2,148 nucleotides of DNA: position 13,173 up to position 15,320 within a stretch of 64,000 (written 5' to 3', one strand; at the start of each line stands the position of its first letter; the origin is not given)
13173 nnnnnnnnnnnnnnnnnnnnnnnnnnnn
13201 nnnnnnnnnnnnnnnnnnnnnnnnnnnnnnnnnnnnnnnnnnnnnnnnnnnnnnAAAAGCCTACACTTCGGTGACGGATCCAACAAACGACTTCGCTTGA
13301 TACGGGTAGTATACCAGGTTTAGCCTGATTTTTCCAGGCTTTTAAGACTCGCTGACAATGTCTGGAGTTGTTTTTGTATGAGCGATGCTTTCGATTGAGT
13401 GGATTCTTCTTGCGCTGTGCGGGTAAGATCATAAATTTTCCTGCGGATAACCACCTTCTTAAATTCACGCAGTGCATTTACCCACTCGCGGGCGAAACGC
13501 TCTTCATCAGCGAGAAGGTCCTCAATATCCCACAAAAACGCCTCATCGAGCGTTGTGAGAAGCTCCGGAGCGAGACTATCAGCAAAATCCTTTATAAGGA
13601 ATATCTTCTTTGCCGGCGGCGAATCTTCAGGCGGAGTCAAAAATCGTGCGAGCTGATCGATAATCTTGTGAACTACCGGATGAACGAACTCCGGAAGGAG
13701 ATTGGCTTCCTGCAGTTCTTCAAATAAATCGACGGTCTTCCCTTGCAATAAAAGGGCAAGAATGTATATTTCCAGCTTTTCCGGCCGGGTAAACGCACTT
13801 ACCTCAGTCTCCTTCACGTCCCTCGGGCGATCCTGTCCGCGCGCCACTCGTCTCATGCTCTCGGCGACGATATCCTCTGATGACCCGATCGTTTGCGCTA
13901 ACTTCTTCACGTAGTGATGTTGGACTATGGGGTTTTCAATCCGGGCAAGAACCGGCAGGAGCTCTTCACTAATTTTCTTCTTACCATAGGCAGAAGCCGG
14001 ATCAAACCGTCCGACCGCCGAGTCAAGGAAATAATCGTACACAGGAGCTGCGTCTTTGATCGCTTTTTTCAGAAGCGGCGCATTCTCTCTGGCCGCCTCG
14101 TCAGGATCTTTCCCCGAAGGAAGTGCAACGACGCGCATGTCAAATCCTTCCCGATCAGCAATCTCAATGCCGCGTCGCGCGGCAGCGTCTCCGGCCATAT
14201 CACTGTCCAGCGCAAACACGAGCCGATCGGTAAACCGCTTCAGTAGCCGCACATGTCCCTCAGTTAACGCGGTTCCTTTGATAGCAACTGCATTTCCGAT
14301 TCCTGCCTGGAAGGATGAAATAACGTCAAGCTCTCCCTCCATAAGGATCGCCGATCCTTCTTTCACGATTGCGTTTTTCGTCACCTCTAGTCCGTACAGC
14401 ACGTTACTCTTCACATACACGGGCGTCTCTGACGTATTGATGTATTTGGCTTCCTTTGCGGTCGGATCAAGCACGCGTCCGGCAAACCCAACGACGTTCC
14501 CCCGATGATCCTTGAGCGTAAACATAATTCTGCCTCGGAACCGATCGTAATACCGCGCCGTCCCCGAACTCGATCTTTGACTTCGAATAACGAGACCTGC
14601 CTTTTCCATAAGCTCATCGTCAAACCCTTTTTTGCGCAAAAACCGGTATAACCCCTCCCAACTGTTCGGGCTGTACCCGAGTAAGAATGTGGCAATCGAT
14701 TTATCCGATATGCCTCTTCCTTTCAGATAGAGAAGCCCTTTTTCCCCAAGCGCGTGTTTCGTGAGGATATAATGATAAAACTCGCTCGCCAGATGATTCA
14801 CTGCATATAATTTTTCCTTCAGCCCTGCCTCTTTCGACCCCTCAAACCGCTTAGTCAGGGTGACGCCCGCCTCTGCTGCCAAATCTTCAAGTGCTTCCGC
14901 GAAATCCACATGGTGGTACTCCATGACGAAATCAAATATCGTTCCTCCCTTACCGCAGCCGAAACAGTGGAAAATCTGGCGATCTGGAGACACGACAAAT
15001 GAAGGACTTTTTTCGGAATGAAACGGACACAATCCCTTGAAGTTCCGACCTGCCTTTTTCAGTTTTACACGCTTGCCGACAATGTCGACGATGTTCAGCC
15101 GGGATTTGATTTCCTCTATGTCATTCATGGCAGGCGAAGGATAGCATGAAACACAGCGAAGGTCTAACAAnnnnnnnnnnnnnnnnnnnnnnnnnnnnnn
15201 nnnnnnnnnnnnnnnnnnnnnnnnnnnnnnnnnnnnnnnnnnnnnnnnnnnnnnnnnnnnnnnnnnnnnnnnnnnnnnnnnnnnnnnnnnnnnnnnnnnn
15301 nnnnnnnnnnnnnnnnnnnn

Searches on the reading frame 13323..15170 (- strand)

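Call 40: search_protein_families(library=pfam, proteins=[window:13323-15170:-], max_evalue=0.00001)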
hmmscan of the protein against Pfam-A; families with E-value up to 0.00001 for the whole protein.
window:13323-15170:- (616 aa): 6 families
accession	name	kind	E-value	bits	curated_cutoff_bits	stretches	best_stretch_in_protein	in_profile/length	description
PF08275.17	DNAG_N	-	7.6e-38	129.9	26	1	132-263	2-126/128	DNA primase catalytic core, N-terminal domain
PF01807.25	Zn_ribbon_DnaG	-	8.6e-37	125.3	24.9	1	17-107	5-95/98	CHC2 zinc finger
PF13155.12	Toprim_2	-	2.8e-21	76.1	22.1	1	275-359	1-87/88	Toprim-like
PF13662.12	Toprim_4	-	1.6e-15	57.5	25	1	274-349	3-85/85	Toprim domain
PF10410.14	DnaB_bind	-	1.6e-11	44.7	20.6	1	379-432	2-55/56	DnaB-helicase binding domain of primase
PF01751.28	Toprim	-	6.7e-08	33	23.1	1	274-348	2-94/96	Toprim domain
